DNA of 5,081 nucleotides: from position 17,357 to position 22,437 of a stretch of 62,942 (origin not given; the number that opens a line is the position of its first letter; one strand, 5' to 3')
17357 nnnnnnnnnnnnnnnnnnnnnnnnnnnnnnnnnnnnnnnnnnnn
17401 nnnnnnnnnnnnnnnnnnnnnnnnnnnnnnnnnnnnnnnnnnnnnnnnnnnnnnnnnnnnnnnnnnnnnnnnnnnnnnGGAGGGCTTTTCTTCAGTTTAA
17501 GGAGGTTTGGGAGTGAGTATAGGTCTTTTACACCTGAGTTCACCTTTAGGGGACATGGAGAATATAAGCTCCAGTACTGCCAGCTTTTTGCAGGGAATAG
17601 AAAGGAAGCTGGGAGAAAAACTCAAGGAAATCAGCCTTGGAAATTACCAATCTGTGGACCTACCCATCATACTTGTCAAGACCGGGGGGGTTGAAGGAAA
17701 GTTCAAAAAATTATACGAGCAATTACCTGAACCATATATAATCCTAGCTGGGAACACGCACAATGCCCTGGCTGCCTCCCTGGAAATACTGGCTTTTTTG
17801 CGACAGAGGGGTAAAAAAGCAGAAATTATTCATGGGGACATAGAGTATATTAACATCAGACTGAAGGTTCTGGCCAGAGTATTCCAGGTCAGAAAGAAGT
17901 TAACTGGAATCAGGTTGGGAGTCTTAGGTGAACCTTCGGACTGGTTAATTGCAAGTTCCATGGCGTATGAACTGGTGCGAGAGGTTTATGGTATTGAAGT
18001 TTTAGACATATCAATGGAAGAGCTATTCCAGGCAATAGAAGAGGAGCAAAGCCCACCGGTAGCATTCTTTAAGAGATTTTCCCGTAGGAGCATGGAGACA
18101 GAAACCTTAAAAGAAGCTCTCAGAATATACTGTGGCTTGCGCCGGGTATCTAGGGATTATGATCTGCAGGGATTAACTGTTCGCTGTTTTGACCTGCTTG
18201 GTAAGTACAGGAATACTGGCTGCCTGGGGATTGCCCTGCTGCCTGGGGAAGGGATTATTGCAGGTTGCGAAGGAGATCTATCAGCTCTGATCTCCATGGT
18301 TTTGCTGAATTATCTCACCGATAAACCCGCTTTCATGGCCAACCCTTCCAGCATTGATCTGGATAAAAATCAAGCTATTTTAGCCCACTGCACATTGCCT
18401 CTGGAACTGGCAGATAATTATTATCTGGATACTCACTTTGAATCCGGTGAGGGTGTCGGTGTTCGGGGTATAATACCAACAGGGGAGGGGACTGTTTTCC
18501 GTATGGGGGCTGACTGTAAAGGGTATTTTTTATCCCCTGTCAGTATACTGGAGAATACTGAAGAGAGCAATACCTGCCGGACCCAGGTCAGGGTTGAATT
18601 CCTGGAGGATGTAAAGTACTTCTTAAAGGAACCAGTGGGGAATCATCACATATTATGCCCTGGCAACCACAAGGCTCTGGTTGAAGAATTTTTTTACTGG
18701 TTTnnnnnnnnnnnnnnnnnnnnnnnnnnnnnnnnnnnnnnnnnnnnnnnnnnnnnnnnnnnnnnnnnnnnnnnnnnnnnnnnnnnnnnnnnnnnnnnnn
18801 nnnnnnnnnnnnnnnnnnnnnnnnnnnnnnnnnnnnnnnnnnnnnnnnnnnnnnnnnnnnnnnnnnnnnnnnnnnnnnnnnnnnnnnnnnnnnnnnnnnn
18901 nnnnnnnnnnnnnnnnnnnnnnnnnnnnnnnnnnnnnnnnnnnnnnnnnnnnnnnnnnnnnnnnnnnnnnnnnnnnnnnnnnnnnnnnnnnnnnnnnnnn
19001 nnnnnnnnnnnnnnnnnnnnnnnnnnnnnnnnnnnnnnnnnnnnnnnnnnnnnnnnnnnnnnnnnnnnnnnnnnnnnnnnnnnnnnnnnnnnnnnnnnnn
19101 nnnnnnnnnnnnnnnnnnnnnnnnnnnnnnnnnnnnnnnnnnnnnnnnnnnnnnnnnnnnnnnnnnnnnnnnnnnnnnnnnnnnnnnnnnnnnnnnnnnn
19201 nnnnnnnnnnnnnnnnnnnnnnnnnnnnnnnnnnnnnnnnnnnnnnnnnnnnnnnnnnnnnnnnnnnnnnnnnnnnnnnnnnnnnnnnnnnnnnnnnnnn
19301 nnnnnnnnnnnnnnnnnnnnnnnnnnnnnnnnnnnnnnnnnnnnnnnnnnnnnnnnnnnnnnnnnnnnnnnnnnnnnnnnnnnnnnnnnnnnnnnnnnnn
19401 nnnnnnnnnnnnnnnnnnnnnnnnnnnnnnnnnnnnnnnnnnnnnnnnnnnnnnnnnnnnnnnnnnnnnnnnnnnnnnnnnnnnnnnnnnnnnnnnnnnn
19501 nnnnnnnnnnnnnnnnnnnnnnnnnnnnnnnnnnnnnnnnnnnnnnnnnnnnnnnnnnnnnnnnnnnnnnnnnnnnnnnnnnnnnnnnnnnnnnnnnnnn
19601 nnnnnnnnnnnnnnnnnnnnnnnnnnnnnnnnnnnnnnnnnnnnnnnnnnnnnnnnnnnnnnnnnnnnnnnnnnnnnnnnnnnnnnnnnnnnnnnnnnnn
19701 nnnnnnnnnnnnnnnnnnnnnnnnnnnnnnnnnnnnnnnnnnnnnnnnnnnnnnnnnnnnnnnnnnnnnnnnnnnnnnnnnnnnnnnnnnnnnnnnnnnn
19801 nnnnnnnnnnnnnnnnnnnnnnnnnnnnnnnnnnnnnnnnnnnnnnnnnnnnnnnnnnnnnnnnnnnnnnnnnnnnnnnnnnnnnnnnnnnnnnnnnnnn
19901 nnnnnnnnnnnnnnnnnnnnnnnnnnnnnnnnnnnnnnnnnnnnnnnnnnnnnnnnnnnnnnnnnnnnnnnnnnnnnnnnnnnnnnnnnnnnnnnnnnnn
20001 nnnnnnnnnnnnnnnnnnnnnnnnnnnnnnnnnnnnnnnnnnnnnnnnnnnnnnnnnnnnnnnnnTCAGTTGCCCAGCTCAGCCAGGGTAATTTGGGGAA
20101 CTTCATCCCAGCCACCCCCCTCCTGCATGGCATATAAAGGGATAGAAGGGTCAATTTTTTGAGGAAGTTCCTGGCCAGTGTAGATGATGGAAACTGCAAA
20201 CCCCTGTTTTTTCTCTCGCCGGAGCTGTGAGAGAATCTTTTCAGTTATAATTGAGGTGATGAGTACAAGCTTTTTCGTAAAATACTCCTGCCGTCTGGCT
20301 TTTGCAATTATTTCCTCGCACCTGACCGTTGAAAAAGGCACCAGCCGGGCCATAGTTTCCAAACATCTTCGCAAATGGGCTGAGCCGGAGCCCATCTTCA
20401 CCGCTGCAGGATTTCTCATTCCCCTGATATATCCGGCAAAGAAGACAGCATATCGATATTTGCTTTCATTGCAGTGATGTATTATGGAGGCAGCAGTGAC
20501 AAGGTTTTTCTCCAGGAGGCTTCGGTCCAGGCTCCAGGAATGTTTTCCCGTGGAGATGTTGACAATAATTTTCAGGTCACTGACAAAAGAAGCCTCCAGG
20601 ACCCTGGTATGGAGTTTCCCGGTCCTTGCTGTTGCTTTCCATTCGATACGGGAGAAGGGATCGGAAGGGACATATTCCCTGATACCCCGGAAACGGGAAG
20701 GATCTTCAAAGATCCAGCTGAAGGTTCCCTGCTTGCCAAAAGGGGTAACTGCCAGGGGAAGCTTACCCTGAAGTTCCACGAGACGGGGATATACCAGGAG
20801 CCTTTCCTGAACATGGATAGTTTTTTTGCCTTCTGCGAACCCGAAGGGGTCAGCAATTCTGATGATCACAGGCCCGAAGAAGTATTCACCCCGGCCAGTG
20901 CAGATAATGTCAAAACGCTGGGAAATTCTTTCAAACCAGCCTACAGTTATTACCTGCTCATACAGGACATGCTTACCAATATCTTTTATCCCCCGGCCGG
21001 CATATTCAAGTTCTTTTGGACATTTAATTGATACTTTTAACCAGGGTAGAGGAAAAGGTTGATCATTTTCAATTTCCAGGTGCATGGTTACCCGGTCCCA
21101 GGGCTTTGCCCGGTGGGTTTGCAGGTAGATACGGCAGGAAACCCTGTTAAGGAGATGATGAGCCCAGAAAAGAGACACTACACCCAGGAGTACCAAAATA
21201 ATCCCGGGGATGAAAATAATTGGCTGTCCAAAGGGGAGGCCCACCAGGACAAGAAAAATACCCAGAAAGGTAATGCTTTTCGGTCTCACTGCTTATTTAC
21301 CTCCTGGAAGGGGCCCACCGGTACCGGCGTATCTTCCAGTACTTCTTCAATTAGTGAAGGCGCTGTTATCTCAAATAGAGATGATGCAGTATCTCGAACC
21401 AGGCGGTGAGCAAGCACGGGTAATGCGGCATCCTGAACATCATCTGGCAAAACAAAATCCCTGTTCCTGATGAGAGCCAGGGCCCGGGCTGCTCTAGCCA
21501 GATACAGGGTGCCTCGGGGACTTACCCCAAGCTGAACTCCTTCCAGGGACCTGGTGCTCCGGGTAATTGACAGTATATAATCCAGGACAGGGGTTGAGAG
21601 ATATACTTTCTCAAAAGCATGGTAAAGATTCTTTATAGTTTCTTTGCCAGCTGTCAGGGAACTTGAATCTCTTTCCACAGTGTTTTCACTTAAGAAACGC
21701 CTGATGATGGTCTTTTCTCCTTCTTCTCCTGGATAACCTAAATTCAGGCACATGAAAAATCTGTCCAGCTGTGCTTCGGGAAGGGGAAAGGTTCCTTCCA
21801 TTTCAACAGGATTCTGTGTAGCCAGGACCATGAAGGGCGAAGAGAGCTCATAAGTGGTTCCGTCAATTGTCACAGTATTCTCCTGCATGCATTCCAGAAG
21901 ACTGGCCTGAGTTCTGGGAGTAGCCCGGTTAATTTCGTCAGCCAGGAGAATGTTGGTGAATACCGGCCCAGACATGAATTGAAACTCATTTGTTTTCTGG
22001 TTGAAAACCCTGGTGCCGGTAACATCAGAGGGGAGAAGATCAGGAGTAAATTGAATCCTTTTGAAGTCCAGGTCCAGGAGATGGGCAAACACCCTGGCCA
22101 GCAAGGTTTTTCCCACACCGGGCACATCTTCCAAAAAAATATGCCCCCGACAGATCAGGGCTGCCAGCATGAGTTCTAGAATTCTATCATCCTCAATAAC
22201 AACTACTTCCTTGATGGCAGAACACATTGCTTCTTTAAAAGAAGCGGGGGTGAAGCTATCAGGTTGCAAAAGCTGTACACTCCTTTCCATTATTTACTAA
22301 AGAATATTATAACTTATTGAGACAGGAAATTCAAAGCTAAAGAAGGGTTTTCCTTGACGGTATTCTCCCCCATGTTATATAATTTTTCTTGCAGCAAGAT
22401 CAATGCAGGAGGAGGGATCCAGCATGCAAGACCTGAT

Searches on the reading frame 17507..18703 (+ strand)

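Call 68: search_protein_families(library=pfam, proteins=[window:17507-18703:+], max_evalue=0.00001)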
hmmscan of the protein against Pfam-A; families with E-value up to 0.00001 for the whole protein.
window:17507-18703:+ (399 aa): 0 families

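Call 103: search_protein_families(library=ncbifam, proteins=[window:17507-18703:+], max_evalue=0.001)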
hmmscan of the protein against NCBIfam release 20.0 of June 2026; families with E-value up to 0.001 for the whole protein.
window:17507-18703:+ (399 aa): 1 family
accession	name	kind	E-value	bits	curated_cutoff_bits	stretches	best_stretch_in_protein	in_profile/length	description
NF048012.1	SlpQosIsomSftI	equivalog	2.7e-14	52.8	700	1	97-345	117-378/443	sulfoquinovose isomerase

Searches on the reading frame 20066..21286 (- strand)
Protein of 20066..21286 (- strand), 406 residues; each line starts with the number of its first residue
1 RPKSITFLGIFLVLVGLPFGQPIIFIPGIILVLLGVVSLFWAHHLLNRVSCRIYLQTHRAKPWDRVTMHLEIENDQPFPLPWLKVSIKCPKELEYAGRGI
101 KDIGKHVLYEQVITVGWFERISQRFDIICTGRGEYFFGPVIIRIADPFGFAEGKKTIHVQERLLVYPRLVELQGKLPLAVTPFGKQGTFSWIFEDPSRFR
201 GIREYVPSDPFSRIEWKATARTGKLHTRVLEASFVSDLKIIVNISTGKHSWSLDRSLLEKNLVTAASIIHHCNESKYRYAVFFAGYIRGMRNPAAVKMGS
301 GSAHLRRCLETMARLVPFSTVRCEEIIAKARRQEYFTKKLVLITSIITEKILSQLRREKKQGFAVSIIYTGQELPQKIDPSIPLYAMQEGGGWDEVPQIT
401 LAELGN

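Call 68: search_protein_families(library=pfam, proteins=[window:20066-21286:-], max_evalue=0.00001)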
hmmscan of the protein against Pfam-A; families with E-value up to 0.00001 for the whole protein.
window:20066-21286:- (406 aa): 1 family
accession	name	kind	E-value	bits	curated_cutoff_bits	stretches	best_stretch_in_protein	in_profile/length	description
PF01882.25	DUF58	-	2.4e-09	37.1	23.4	1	202-360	2-159/216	Protein of unknown function DUF58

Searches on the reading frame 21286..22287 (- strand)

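Call 68: search_protein_families(library=pfam, proteins=[window:21286-22287:-], max_evalue=0.00001)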
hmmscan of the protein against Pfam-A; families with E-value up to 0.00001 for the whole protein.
window:21286-22287:- (333 aa): 4 families
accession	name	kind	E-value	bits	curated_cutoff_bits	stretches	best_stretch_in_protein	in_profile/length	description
PF07726.17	AAA_3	-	1.1e-64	216.7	27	1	49-179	1-131/131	ATPase family associated with various cellular activities (AAA)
PF17863.7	AAA_lid_2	-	2.4e-22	78.9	22.7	1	244-300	2-60/74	AAA lid domain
PF07728.20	AAA_5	-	1.2e-13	51.7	22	1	50-177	2-139/139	AAA domain (dynein-related subfamily)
PF00004.35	AAA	-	7.6e-06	26.8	21.2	0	55-160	6-110/131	ATPase family associated with various cellular activities (AAA)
